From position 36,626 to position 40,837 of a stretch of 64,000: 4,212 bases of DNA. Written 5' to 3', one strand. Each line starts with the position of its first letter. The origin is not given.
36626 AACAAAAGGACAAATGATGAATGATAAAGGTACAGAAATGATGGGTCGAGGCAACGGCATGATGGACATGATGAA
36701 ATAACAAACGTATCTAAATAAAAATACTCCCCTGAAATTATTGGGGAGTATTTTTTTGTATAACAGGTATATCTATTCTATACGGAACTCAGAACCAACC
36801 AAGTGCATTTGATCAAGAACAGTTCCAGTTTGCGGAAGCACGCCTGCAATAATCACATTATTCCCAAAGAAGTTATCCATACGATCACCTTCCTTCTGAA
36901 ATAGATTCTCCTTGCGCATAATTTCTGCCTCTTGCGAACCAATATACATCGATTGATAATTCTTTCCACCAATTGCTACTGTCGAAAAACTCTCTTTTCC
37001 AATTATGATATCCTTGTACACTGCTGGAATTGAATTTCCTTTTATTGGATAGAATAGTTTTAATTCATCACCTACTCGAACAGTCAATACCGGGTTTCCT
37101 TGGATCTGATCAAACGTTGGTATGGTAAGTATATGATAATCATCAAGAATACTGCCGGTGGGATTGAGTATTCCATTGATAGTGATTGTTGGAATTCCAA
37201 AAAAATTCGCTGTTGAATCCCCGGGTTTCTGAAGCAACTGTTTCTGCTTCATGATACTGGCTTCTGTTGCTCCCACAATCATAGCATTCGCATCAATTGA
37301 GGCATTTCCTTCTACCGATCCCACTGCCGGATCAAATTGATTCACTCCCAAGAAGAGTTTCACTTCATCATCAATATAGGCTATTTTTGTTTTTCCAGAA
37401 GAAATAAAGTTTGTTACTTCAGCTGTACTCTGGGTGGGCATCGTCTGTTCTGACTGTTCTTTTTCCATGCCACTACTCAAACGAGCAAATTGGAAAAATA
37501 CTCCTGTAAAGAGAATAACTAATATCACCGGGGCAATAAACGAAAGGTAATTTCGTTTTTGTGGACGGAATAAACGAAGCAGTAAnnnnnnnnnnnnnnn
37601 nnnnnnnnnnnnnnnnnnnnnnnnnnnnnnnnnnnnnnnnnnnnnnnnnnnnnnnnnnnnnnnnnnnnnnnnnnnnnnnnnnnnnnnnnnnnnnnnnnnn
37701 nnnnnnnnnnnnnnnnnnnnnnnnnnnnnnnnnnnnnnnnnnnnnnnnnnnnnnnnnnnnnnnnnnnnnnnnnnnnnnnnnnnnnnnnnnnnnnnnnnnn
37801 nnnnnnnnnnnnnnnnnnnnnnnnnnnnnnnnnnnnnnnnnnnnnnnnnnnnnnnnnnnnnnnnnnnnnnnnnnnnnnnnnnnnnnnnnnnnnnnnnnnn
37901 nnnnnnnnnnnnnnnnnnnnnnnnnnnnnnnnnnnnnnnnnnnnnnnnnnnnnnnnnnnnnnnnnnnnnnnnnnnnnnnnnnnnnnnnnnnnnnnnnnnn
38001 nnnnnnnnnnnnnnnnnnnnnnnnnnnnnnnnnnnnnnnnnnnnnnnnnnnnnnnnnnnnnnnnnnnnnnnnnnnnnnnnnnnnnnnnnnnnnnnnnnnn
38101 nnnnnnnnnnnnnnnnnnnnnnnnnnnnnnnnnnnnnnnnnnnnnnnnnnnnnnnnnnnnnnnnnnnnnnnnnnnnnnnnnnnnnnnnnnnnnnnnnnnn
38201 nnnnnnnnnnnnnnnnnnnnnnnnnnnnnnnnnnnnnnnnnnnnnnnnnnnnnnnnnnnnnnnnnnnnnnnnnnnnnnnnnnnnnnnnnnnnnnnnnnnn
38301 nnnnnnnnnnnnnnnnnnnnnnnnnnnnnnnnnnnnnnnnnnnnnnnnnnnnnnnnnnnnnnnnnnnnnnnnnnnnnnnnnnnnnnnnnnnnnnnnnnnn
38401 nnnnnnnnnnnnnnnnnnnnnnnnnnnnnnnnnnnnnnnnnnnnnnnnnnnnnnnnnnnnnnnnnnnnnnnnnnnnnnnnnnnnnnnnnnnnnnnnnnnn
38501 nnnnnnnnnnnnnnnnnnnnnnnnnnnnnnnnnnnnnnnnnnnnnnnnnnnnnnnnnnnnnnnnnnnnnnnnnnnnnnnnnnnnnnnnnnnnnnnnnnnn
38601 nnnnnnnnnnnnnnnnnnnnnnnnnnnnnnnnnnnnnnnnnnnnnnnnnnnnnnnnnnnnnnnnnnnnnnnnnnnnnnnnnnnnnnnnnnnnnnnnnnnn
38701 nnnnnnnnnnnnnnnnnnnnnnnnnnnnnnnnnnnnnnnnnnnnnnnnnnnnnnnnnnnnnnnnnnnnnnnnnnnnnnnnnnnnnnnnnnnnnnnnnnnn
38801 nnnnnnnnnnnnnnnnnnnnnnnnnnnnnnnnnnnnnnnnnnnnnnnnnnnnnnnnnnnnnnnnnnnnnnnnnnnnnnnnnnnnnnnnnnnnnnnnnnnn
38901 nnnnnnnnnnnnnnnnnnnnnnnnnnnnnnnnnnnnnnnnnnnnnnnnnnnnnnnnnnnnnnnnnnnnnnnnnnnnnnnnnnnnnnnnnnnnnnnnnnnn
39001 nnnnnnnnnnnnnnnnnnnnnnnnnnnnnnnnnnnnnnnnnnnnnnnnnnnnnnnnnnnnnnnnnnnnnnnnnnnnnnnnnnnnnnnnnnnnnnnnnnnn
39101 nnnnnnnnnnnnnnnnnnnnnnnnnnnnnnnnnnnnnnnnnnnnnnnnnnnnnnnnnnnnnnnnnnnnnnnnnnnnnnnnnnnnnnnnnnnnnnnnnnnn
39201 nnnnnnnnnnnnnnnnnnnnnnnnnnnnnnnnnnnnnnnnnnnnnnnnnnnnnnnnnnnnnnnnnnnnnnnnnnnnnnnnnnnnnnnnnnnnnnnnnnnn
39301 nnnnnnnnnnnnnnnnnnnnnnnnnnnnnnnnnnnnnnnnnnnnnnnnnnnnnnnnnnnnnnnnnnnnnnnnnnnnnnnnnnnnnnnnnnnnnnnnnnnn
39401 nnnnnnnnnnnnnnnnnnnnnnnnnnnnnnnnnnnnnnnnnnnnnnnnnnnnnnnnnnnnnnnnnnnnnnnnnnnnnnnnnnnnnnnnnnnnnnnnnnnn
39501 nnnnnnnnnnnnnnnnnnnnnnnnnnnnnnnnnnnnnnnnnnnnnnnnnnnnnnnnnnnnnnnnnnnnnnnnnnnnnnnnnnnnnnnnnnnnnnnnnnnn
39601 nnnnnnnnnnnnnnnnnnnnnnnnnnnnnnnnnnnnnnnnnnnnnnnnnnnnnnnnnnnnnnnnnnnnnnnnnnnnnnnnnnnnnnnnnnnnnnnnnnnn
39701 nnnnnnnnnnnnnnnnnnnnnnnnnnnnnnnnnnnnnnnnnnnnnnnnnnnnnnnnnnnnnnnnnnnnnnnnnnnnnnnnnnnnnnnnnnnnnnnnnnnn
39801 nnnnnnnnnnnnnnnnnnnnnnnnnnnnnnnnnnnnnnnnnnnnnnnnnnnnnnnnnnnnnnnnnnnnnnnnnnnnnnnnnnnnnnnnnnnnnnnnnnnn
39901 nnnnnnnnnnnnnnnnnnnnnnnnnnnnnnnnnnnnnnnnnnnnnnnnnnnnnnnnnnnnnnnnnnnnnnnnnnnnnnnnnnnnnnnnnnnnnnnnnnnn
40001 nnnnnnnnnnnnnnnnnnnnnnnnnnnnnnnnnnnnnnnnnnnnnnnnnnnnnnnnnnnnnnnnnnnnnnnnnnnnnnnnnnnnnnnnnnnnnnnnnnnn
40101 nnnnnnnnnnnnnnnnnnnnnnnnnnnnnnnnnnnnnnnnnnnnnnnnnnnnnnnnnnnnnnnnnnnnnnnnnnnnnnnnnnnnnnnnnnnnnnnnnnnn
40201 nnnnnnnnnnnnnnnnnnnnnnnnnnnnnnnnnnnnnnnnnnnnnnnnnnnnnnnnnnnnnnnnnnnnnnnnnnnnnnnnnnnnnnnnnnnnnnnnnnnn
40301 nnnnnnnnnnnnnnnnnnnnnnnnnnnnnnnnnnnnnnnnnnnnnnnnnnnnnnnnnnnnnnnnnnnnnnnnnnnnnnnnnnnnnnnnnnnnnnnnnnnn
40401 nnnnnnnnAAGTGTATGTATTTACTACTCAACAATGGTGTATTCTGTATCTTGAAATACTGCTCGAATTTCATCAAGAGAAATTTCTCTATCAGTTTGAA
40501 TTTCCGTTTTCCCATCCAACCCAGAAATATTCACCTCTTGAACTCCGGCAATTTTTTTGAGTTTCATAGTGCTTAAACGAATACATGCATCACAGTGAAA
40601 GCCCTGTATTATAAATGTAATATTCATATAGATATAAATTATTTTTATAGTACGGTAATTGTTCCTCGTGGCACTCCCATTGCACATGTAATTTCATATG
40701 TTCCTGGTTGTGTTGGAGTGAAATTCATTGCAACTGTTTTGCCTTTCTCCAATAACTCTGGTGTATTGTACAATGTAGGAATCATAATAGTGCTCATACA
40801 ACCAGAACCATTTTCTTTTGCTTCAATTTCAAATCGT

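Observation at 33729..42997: Operator-bracketed copper/heavy-metal island with unusual domain fusions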

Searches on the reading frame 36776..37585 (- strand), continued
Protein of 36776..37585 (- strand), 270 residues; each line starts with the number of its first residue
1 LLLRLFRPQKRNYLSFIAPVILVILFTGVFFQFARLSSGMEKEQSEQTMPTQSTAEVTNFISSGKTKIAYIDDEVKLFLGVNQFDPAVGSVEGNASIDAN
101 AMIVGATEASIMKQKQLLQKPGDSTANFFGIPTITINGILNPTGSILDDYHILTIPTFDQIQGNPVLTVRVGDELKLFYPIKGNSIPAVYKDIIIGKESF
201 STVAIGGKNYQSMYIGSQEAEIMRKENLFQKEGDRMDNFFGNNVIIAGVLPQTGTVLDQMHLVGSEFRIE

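Call 41: search_solved_structures(query=A3, max_evalue=10, show_alignments=2)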
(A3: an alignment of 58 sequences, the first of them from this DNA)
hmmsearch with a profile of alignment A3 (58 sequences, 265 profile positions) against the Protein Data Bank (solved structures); distinct sequences matched with E-value up to 10: 1.
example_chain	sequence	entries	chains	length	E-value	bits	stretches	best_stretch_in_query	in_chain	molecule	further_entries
3j4u_A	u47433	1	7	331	0.057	16.2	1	122-198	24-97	major capsid protein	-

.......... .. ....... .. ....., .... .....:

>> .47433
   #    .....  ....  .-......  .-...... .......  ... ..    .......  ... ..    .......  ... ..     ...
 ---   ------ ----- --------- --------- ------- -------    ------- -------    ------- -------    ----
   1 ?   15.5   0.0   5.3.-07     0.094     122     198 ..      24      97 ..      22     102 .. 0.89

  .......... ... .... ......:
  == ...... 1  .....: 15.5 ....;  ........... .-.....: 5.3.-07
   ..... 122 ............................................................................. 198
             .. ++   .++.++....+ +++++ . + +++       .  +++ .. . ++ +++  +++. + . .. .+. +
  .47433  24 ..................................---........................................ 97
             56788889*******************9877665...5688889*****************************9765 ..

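Call 54: search_protein_families(library=pfam, proteins=[L004:6803-7303:+, L004:1748-2272:+, L002:6818-7309:+, L002:2775-3821:+, L012:9289-10275:+, L012:10324-10890:+, L006:5367-5969:+, L006:7768-9111:+, L009:3180-3764:+, L028:795-1238:+], max_evalue=0.01)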
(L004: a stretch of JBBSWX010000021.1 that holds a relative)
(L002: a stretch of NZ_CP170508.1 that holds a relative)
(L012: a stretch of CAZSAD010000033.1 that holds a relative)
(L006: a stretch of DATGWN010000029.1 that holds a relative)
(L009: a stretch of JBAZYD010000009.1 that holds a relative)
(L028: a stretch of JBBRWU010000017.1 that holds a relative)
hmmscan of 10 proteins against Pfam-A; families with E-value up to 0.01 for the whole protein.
L004:6803-7303:+ (166 aa): 1 family
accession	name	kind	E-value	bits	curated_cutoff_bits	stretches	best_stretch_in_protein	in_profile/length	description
PF13473.12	Cupredoxin_1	-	9.1e-07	29.3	27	1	25-133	16-104/104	Cupredoxin-like domain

L004:1748-2272:+ (174 aa): 1 family
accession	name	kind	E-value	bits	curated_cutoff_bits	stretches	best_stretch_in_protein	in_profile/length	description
PF13473.12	Cupredoxin_1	-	8e-05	23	27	1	89-173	20-104/104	Cupredoxin-like domain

L002:6818-7309:+ (163 aa): 1 family
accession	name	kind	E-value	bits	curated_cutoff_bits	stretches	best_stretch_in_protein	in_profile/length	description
PF13473.12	Cupredoxin_1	-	5.1e-06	26.9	27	1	74-160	18-104/104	Cupredoxin-like domain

L002:2775-3821:+ (348 aa): 2 families
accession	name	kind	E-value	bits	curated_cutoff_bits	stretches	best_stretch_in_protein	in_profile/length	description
PF00403.32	HMA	-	2.7e-09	37.7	24.8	1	38-96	2-62/62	Heavy-metal-associated domain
PF19180.5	DUF5862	-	0.0035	17.6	33.3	1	199-247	10-57/68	Family of unknown function (DUF5862)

L012:9289-10275:+ (328 aa): 1 family
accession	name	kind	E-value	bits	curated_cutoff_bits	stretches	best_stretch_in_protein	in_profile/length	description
PF00403.32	HMA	-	6.2e-07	30.1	24.8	1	26-83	2-61/62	Heavy-metal-associated domain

L012:10324-10890:+ (188 aa): 1 family
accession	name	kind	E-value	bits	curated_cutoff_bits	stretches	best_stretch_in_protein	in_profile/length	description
PF13473.12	Cupredoxin_1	-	5.5e-05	23.6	27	1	69-146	21-97/104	Cupredoxin-like domain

L006:5367-5969:+ (200 aa): 1 family
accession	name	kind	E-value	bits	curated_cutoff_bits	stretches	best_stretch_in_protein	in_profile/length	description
PF13473.12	Cupredoxin_1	-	1.3e-10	41.6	27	1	75-163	17-104/104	Cupredoxin-like domain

L006:7768-9111:+ (447 aa): 4 families
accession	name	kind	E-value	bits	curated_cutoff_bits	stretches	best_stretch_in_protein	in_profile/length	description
PF13386.12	DsbD_2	-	1e-35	123.9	24.9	1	129-324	2-198/199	Cytochrome C biogenesis protein transmembrane region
PF13473.12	Cupredoxin_1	-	9e-14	51.8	27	1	357-446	17-104/104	Cupredoxin-like domain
PF00403.32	HMA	-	2.9e-10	40.8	24.8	1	15-73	2-61/62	Heavy-metal-associated domain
PF02683.22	DsbD_TM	-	3.4e-10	40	27.1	1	126-300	5-185/219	Cytochrome C biogenesis protein transmembrane domain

L009:3180-3764:+ (194 aa): 1 family
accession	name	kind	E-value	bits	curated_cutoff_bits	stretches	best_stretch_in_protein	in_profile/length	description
PF13473.12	Cupredoxin_1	-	1.8e-11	44.4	27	1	74-161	17-104/104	Cupredoxin-like domain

L028:795-1238:+ (147 aa): 0 families

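Call 67: search_protein_families(library=pfam, alignment_id=A3, max_evalue=5)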
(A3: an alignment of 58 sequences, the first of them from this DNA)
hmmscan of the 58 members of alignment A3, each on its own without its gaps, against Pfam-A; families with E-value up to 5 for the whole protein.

A. member 1, seq(256 aa): 1 family
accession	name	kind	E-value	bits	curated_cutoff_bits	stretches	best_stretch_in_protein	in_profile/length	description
PF22829.2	HphA_C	-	0.029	15.2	31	1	79-131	53-103/113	HphA C-terminal domain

B. families by the number of members that match (of 58 scanned): 36 families (the first 25 are shown)
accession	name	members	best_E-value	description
PF12704.14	MacB_PCD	10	7e-06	MacB-like periplasmic core domain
PF04459.17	DUF512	6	0.0033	Protein of unknown function (DUF512)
PF14889.11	PBP-Tp47_a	2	0.0092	Penicillin-binding protein Tp47 domain a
PF22829.2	HphA_C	2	0.029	HphA C-terminal domain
PF12685.13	SpoIIIAH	1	0.0083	SpoIIIAH-like protein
PF01855.24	POR_N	1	0.011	Pyruvate flavodoxin/ferredoxin oxidoreductase, thiamine diP-bdg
PF19868.4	DUF6341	1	0.046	Family of unknown function (DUF6341)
PF03767.20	Acid_phosphat_B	1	0.072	HAD superfamily, subfamily IIIB (Acid phosphatase)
PF25298.1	Baculo_FP_2nd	1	0.077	Baculovirus FP protein domain 2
PF10119.14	MethyTransf_Reg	1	0.08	Predicted methyltransferase regulatory domain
PF18915.5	DUF5667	1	0.08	Domain of unknown function (DUF5667)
PF23393.2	Beta-prop_WDR90_POC16_2nd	1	0.086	WDR90/POC16, second beta-propeller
PF13800.11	Sigma_reg_N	1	0.1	Sigma factor regulator N-terminal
PF17418.7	SdpA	1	0.1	Sporulation delaying protein SdpA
PF11016.13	DUF2854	1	0.1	Protein of unknown function (DUF2854)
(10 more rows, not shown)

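Call 79: search_protein_families(library=ncbifam, alignment_id=A4, max_evalue=1)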
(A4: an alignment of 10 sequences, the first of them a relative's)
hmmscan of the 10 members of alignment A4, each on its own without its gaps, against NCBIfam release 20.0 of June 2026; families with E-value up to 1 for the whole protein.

A. member 1, P0144 (273 aa): 0 families

B. families by the number of members that match (of 10 scanned): 5 families
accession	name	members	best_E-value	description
NF004371.0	PRK05740.1-1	1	0.0032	preprotein translocase subunit SecE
NF007754.0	PRK10435.1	1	0.029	cadaverine/lysine antiporter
NF010775.0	PRK14178.1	1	0.068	bifunctional methylenetetrahydrofolate dehydrogenase/methenyltetrahydrofolate cyclohydrolase FolD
NF011542.0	PRK14975.2-2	1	0.15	bifunctional 3'-5' exonuclease/DNA polymerase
NF033157.1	SWFGD_domain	1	0.19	SWFGD domain-containing protein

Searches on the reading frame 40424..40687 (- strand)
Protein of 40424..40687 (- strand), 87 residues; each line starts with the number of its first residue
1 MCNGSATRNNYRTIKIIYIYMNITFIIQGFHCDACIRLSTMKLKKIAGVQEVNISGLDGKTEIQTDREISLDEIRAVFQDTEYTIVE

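Call 6: search_protein_families(library=pfam, proteins=[window:40424-40687:-], max_evalue=0.01)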
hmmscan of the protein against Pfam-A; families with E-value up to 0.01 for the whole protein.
window:40424-40687:- (87 aa): 1 family
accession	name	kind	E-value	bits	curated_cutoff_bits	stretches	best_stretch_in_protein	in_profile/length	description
PF00403.32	HMA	-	3.1e-05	24.7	24.8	1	24-83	1-61/62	Heavy-metal-associated domain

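Call 11: search_protein_families(library=ncbifam, proteins=[window:40424-40687:-], max_evalue=0.001)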
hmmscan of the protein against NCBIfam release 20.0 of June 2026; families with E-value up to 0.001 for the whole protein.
window:40424-40687:- (87 aa): 6 families
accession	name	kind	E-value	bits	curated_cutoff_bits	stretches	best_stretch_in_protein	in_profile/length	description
NF033795.1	chaper_CopZ_Bs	exception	5.3e-06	26.5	91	1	23-85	2-65/66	copper chaperone CopZ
NF033556.1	MerTP_fusion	equivalog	1.9e-05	24.4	180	1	22-85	121-185/186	mercuric transport protein MerTP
NF010311.1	PRK13748.1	subfamily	4.1e-05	22.6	600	1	24-83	2-61/560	mercury(II) reductase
NF047957.1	CopZ_AFE_1862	equivalog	0.0004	20.8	85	1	25-64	3-42/62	CopZ family metallochaperone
NF033794.2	chaper_CopZ_Eh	exception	0.00056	20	95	1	24-84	3-64/68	copper chaperone CopZ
NF041115.1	UxxU_metal_bind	equivalog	0.00057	20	95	1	22-66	5-49/74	metal-binding (seleno)protein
